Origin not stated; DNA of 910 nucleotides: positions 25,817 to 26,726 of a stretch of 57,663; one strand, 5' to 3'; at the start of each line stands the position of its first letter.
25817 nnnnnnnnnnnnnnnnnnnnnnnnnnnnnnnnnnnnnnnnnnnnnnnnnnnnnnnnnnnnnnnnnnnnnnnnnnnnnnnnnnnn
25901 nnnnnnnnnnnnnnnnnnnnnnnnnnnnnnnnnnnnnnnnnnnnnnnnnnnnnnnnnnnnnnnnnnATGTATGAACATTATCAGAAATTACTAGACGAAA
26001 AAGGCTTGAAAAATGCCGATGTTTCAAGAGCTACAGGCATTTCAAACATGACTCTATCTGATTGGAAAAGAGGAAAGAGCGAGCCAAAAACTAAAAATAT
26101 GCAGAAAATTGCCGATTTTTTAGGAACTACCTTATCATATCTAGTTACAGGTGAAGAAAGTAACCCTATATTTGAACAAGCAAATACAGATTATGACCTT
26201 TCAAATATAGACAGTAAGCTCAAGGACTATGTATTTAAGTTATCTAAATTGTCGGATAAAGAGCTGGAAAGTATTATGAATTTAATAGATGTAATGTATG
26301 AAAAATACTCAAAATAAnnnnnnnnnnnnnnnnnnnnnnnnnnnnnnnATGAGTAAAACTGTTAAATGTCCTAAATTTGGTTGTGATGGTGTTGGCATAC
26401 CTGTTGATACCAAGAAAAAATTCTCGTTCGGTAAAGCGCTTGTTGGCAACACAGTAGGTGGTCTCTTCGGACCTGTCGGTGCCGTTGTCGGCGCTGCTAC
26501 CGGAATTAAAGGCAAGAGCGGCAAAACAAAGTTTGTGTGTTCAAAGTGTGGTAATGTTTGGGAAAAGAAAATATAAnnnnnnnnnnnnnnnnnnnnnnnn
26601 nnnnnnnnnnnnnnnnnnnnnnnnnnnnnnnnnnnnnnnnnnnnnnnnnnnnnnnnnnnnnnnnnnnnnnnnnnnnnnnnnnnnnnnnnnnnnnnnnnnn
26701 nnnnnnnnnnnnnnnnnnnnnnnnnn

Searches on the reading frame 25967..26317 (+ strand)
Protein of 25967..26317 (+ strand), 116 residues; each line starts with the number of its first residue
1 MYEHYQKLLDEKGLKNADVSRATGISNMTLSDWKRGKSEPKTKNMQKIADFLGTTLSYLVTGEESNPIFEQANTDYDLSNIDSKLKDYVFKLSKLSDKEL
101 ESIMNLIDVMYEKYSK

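Call 7: search_protein_families(library=pfam, max_evalue=0.01, proteins=[window:25967-26317:+])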
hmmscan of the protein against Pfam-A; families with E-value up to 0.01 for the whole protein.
window:25967-26317:+ (116 aa): 5 families
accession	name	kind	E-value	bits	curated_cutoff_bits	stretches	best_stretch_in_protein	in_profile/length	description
PF01381.28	HTH_3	-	4.2e-13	49.5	23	1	7-59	3-55/55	Helix-turn-helix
PF13443.12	HTH_26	-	2.2e-09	37.9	22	1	6-57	3-55/63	Cro/C1-type HTH DNA-binding domain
PF12844.13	HTH_19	-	4.1e-08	33.4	30.2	1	7-64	6-63/64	Helix-turn-helix domain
PF07022.19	Phage_CI_repr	-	0.0017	19.1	22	1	21-65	20-63/65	Bacteriophage CI repressor helix-turn-helix domain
PF13384.12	HTH_23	-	0.0023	18.2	24.6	0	7-35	12-39/50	Homeodomain-like domain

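Call 8: search_protein_families(library=phrogs, max_evalue=0.01, proteins=[window:25967-26317:+])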
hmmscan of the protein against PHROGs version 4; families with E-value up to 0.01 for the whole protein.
window:25967-26317:+ (116 aa): 29 families (the best 25 are shown)
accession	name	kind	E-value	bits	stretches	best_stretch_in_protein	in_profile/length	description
phrog_2967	-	transcription regulation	3.5e-14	53.9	1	6-87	16-85/225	transcriptional regulator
phrog_8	-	transcription regulation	5.5e-14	53.4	1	7-100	83-176/346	transcriptional regulator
phrog_4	-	transcription regulation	4.9e-12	46.5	1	6-79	142-205/400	transcriptional repressor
phrog_3037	-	transcription regulation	1.6e-11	45.4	1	18-107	33-123/189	transcriptional repressor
phrog_2328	-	transcription regulation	5.8e-08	33.6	1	7-66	22-80/128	transcriptional repressor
phrog_4836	-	transcription regulation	4.6e-07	30.6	1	11-94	86-166/194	CII-like regulator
phrog_4583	-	transcription regulation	7.7e-07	30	1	8-64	18-74/81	transcriptional repressor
phrog_3557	-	transcription regulation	8e-07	30.3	1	18-74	30-86/142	transcriptional regulator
phrog_2439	-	transcription regulation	1.2e-06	28.6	1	8-76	15-80/367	transcriptional regulator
phrog_7241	-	transcription regulation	7.9e-06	26.9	1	10-60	71-121/122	transcriptional regulator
phrog_296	-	integration and excision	2.1e-05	24.4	1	6-74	233-304/626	DNA transposition protein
phrog_1994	-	DNA, RNA and nucleotide metabolism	2.7e-05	25.2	1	4-67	3-66/170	DNA binding protein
phrog_1124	-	transcription regulation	0.00018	22.1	1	6-83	14-94/177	transcriptional regulator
phrog_4494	-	unknown function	0.00041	21.8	1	9-47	14-52/109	-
phrog_147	-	transcription regulation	0.0005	21.4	1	3-49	7-54/100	transcriptional regulator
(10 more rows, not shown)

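Call 68: find_homologous_proteins(query=window:25967-26317:+, max_evalue=0.00001)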
Query window:25967-26317:+ (116 aa): 502 proteins with E <= 0.00001 among 507 candidates; the best 120 are listed.
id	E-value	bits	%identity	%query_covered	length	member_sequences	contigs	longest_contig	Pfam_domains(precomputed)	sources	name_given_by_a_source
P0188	2.7e-65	235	97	100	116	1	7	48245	PF12844.14,PF01381.29,PF13443.13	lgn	-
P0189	5.9e-65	234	96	100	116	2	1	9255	PF12844.14,PF01381.29,PF13443.13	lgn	-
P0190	9.3e-65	233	96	100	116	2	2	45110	PF12844.14,PF01381.29,PF13443.13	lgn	-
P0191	1.0e-64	233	96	100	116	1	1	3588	PF12844.14,PF01381.29,PF13443.13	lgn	-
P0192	1.6e-64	233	96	100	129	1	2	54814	PF12844.14,PF01381.29,PF13443.13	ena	-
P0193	6.7e-64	231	94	100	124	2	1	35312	PF12844.14,PF01381.29,PF13443.13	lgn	-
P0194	8.4e-64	230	95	100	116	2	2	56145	PF12844.14,PF01381.29,PF13443.13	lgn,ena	-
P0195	1.4e-63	230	94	100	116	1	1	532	PF12844.14,PF01381.29,PF13443.13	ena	-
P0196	2.8e-63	229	96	97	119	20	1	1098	PF12844.14,PF01381.29,PF13443.13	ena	-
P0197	5.0e-63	228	96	97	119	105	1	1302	PF12844.14,PF01381.29,PF13443.13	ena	-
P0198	2.7e-61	222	91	100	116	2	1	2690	PF12844.14,PF01381.29,PF13443.13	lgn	-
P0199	6.8e-61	221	94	97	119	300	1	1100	PF12844.14,PF01381.29,PF13443.13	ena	-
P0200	1.4e-59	217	92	100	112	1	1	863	PF12844.14,PF01381.29,PF13443.13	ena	-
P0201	5.6e-58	212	91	100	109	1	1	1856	PF12844.14,PF01381.29,PF13443.13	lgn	-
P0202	2.1e-55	203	91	97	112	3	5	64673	PF12844.14,PF01381.29,PF13443.13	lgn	-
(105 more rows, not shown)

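Call 77: find_related_loci(query=A6, collection=genome_contigs, flank=3000)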
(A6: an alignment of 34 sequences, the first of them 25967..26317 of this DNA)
Query A6 (116 aa) in genome_contigs; peptide patterns used: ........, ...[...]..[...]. (x = any residue, [..] = any of these).
42 stretches matched a pattern; 2 encode a relative of the query (tblastn E <= 1e-3); 2 distinct loci.
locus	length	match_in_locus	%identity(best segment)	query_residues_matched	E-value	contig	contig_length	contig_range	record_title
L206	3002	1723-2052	61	1-110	2e-42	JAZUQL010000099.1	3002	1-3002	MAG: Lachnospiraceae bacterium isolate T1900044858_TS20190324.MAGScoT_cleanbin_000006 SGB_3075_k141_1583590, whole genom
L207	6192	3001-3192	73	1-64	1e-28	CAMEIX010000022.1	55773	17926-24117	MAG: uncultured Lachnospiraceae bacterium isolate SRR15057922_bin.30_metaWRAP_v1.3_MAG genome assembly, contig: ERZ10407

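Call 80: predict_structure(alignment_id=A6)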
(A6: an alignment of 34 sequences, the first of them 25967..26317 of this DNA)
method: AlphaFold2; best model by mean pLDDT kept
length: 116 residues; sequences in the alignment: 34
mean_pLDDT: 87.0   pTM: 0.53
mean pLDDT of the five models: 87.0, 86.8, 84.1, 83.6, 80.1
residues with pLDDT >= 90: 71; 70-90: 32; 50-70: 13; < 50: 0
segments of 3 or more residues with pLDDT < 50: none
pLDDT, mean of each block of 10 residues (from residue 1): 92 95 95 93 94 90 65 69 84 93 94 80
secondary structure, 60 per line:
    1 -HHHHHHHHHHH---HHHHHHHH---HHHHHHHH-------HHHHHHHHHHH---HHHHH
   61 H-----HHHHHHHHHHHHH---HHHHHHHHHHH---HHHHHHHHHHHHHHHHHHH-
elements in order: H2-12 H16-23 H27-34 H42-52 H56-61 H67-79 H83-93 H97-115

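Call 82: search_solved_structures(query=A6, max_evalue=0.01)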
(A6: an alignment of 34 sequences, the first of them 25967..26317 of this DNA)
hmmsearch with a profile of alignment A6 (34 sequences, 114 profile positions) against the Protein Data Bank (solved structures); distinct sequences matched with E-value up to 0.01: 15.
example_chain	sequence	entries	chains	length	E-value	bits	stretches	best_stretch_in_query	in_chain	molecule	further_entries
6jq1_A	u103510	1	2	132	4.5e-07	33.3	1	3-64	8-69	Transcriptional regulator, XRE family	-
1adr_A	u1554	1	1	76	4.7e-07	33.2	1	13-68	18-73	P22 C2 REPRESSOR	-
3jxb_C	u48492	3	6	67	1.6e-06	31.5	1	13-62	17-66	Repressor protein C2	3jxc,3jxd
2r1j_L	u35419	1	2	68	1.7e-06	31.5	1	13-62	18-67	Repressor protein C2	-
6rnz_A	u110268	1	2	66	1.9e-06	31.3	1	3-63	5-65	HTH-type transcriptional regulator DdrOC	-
6rmq_A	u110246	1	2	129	4.4e-06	30.1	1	3-64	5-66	HTH-type transcriptional regulator DdrOC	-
6rnx_A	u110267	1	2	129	4.9e-06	29.9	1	3-64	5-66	HTH-type transcriptional regulator DdrOC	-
9sf2_A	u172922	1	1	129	1.7e-05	28.2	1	6-107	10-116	Transcriptional regulator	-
3op9_A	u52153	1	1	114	2.1e-05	27.9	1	4-89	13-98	Pli0006 protein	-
3bs3_A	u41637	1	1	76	3.2e-05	27.3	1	6-63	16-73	Putative DNA-binding protein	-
9iaq_A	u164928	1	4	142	5.8e-05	26.5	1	10-107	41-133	HTH cro/C1-type domain-containing protein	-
2kpj_A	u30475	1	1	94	0.00015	25.1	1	17-69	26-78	SOS-response transcriptional repressor, LexA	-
7t8i_A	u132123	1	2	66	0.0021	21.4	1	15-60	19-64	Phage element (ICEBs1)transcriptional regulator (Xre family)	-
8bny_A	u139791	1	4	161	0.0057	20.1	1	10-112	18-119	Immunity repressor protein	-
8tac_A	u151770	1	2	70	0.0091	19.4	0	11-54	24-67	DBP48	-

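Call 83: fold_search(model_id=the predicted structure, library=pdb)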
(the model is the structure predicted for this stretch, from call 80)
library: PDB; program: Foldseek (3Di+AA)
matches with E <= 10: 539; with E <= 0.001: 5
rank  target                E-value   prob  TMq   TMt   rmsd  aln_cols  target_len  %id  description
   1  3op9                  7.9e-05  1.00  0.48  0.52   5.9       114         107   19  Crystal structure of transcriptional regulator from Listeria innocua (released 2010-09-15)
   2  6jq1_B                4.8e-04  1.00  0.47  0.43  11.4       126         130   25  Crystal Structure of DdrO from Deinococcus geothermalis (released 2019-08-28)
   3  1b0n_A                7.1e-04  1.00  0.44  0.49   9.6       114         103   18  SINR PROTEIN/SINI PROTEIN COMPLEX (released 1999-01-13)
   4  9iaq_D                7.1e-04  1.00  0.47  0.47  11.8       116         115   23  Arbitrium controls lysis-lysogeny through the activation of a small antirepressor protein in the majority of arbitrium (released 2026-01-14)
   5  9iaq_B                8.1e-04  1.00  0.46  0.48  11.7       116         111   23  Arbitrium controls lysis-lysogeny through the activation of a small antirepressor protein in the majority of arbitrium (released 2026-01-14)
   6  6jq1_A                1.2e-03  1.00  0.47  0.43   5.1        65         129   34  Crystal Structure of DdrO from Deinococcus geothermalis (released 2019-08-28)
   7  6rnx_A                1.4e-03  1.00  0.47  0.44  11.5       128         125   25  Crystal structure of the essential repressor DdrO from radiation-resistant Deinococcus bacteria (Deinococcus deserti) (released 2019-10-09)
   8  6rnz_A                1.5e-03  1.00  0.47  0.78   2.4        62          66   34  Crystal structure of the N-terminal HTH DNA-binding domain of the essential repressor DdrO from radiation-resistant De (released 2019-10-09)
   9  6rnx_B                1.8e-03  1.00  0.48  0.44  10.8       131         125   24  Crystal structure of the essential repressor DdrO from radiation-resistant Deinococcus bacteria (Deinococcus deserti) (released 2019-10-09)
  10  6rmq_A                1.9e-03  1.00  0.47  0.45   8.8        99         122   28  Crystal structure of a selenomethionine-substituted A70M I84M mutant of the essential repressor DdrO from radiation re (released 2019-10-09)
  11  9sf2_A                1.9e-03  1.00  0.45  0.43   9.8       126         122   19  Phage Phi106 repressor in complex with AimX (released 2026-01-14)
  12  9a7f_A                2.4e-03  1.00  0.44  0.38  13.3       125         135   20  Integrative model of RGHR-DLDH1 by crosslinking MS and deep learning (released 2024-09-18)
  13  1adr_MODEL_1_A        2.8e-03  1.00  0.49  0.73   2.1        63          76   25  DETERMINATION OF THE NUCLEAR MAGNETIC RESONANCE STRUCTURE OF THE DNA-BINDING DOMAIN OF THE P22 C2 REPRESSOR (1 (released 1994-01-31)
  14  9iaq_A                2.8e-03  1.00  0.46  0.47   2.1        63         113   27  Arbitrium controls lysis-lysogeny through the activation of a small antirepressor protein in the majority of arbitrium (released 2026-01-14)
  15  3jxb_C                4.4e-03  1.00  0.47  0.77   1.3        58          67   24  Crystal structure of the P22 c2 repressor protein in complex with synthetic operator 9C (released 2010-01-19)
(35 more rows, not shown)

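Call 94: search_protein_families(library=ncbifam, max_evalue=1, proteins=[window:25967-26317:+])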
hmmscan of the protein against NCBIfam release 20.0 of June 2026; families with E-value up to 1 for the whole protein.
window:25967-26317:+ (116 aa): 11 families
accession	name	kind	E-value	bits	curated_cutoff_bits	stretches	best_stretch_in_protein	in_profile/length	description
NF041951.1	phage_RstR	subfamily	5.4e-10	39.5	80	1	5-113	7-102/108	RstR family transcriptional repressor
NF010465.0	PRK13890.1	equivalog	1.1e-08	35.2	96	1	6-61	11-66/121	conjugal transfer protein TrbA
NF007257.0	PRK09706.1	subfamily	7.4e-08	32.3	101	1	13-87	18-94/135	transcriptional repressor DicA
NF047542.1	telomere_Tap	equivalog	0.0012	17.6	600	1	6-55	23-72/695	telomere-associated protein Tap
NF006354.0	PRK08578.1-2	equivalog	0.021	14.2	353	1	50-112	47-108/296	preprotein translocase subunit SecF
NF048000.1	ECH1013_TF_S24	equivalog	0.022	14.6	300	1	9-75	11-76/204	ECH_1013 family putative transcriptional regulator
TIGR03070.1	couple_hipB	subfamily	0.082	12.9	71.65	1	11-56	13-58/58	type II toxin-antitoxin system Y4mF family antitoxin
NF007408.0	PRK09943.1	equivalog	0.089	12.3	211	1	9-81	16-88/185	HTH-type transcriptional regulator PuuR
NF007481.0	PRK10072.1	equivalog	0.096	13.2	110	1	5-44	38-77/96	HTH-type transcriptional regulator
NF041677.1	trans_regClgR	equivalog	0.14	12.2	170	1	17-63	25-71/113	transcriptional regulator ClgR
NF006015.0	PRK08154.1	subfamily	0.16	11.1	204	1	6-65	36-95/314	anaerobic benzoate catabolism transcriptional regulator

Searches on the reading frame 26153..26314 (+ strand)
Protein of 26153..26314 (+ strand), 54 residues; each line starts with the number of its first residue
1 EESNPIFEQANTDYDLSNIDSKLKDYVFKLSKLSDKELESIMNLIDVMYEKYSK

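Call 89: search_solved_structures(query=A8, max_evalue=10, show_alignments=4)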
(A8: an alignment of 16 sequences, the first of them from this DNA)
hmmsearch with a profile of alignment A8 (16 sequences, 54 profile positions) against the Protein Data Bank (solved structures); distinct sequences matched with E-value up to 10: 1.
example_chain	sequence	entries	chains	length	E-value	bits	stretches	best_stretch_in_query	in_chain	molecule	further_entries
2q2e_B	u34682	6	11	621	0.08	16.1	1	11-42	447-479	Type 2 DNA topoisomerase 6 subunit B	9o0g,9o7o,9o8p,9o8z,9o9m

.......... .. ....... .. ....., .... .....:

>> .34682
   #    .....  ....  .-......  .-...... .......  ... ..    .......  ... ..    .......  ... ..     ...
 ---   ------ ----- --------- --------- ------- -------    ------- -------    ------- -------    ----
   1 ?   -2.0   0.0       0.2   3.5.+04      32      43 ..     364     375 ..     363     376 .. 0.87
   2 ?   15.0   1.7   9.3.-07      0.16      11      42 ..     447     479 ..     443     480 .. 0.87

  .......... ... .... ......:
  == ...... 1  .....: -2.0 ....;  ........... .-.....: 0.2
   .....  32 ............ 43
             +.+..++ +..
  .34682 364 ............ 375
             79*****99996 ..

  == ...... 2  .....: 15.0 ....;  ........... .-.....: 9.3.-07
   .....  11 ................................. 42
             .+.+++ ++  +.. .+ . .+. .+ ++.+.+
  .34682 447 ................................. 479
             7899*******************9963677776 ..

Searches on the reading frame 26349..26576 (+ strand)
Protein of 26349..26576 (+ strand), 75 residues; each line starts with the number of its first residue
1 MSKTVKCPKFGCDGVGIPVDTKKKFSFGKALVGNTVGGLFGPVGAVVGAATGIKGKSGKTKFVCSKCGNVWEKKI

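Call 7: search_protein_families(library=pfam, max_evalue=0.01, proteins=[window:26349-26576:+])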
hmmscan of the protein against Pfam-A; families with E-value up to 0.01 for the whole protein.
window:26349-26576:+ (75 aa): 2 families
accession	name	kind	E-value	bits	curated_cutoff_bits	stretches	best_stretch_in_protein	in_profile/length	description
PF21817.3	CapR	-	0.0049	17.5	24.2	0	46-72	17-43/67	CapR homology domain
PF08271.17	Zn_Ribbon_TF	-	0.0055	16.7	29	1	60-73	18-31/43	TFIIB zinc-binding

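Call 8: search_protein_families(library=phrogs, max_evalue=0.01, proteins=[window:26349-26576:+])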
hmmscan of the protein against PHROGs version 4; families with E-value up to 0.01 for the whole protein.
window:26349-26576:+ (75 aa): 9 families
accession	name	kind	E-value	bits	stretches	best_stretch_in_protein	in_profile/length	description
phrog_3845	-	unknown function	2.2e-14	54.8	1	2-74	152-215/216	-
phrog_6837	-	unknown function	2e-10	42.1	1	3-74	69-133/134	-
phrog_24502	-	other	4.3e-10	40.9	1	1-72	110-175/177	zinc-finger domain protein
phrog_37018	-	unknown function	2.7e-07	31.9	1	4-74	93-156/157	-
phrog_9859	-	unknown function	5.3e-06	27.6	1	5-74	54-116/116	-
phrog_2546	-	unknown function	2.8e-05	25.4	1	3-71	121-178/180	-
phrog_17658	-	unknown function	0.0013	19.7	1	20-57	75-109/176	-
phrog_888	-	unknown function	0.006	17.4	1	22-56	133-165/271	-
phrog_6922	-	unknown function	0.0072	16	1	31-52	346-367/768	-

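Call 94: search_protein_families(library=ncbifam, max_evalue=1, proteins=[window:26349-26576:+])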
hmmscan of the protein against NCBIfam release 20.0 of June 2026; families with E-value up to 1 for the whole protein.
window:26349-26576:+ (75 aa): 4 families
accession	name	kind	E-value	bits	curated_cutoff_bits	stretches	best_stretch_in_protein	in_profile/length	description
NF041915.1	HVO_2901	equivalog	0.014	15.2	80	1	6-17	38-49/55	HVO_2901 family zinc finger protein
TIGR03789.1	pdsO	hypoth_equivalog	0.058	13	152.2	1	30-53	51-71/243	sortase-associated OmpA-like protein PdsO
TIGR02098.1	MJ0042_CXXC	domain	0.32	10.7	20.9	1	52-72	20-36/38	MJ0042-type zinc finger domain-containing protein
TIGR04165.1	methano_modCys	hypoth_equivalog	0.46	10.8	60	0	30-73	31-48/50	TIGR04165 family Cys-rich peptide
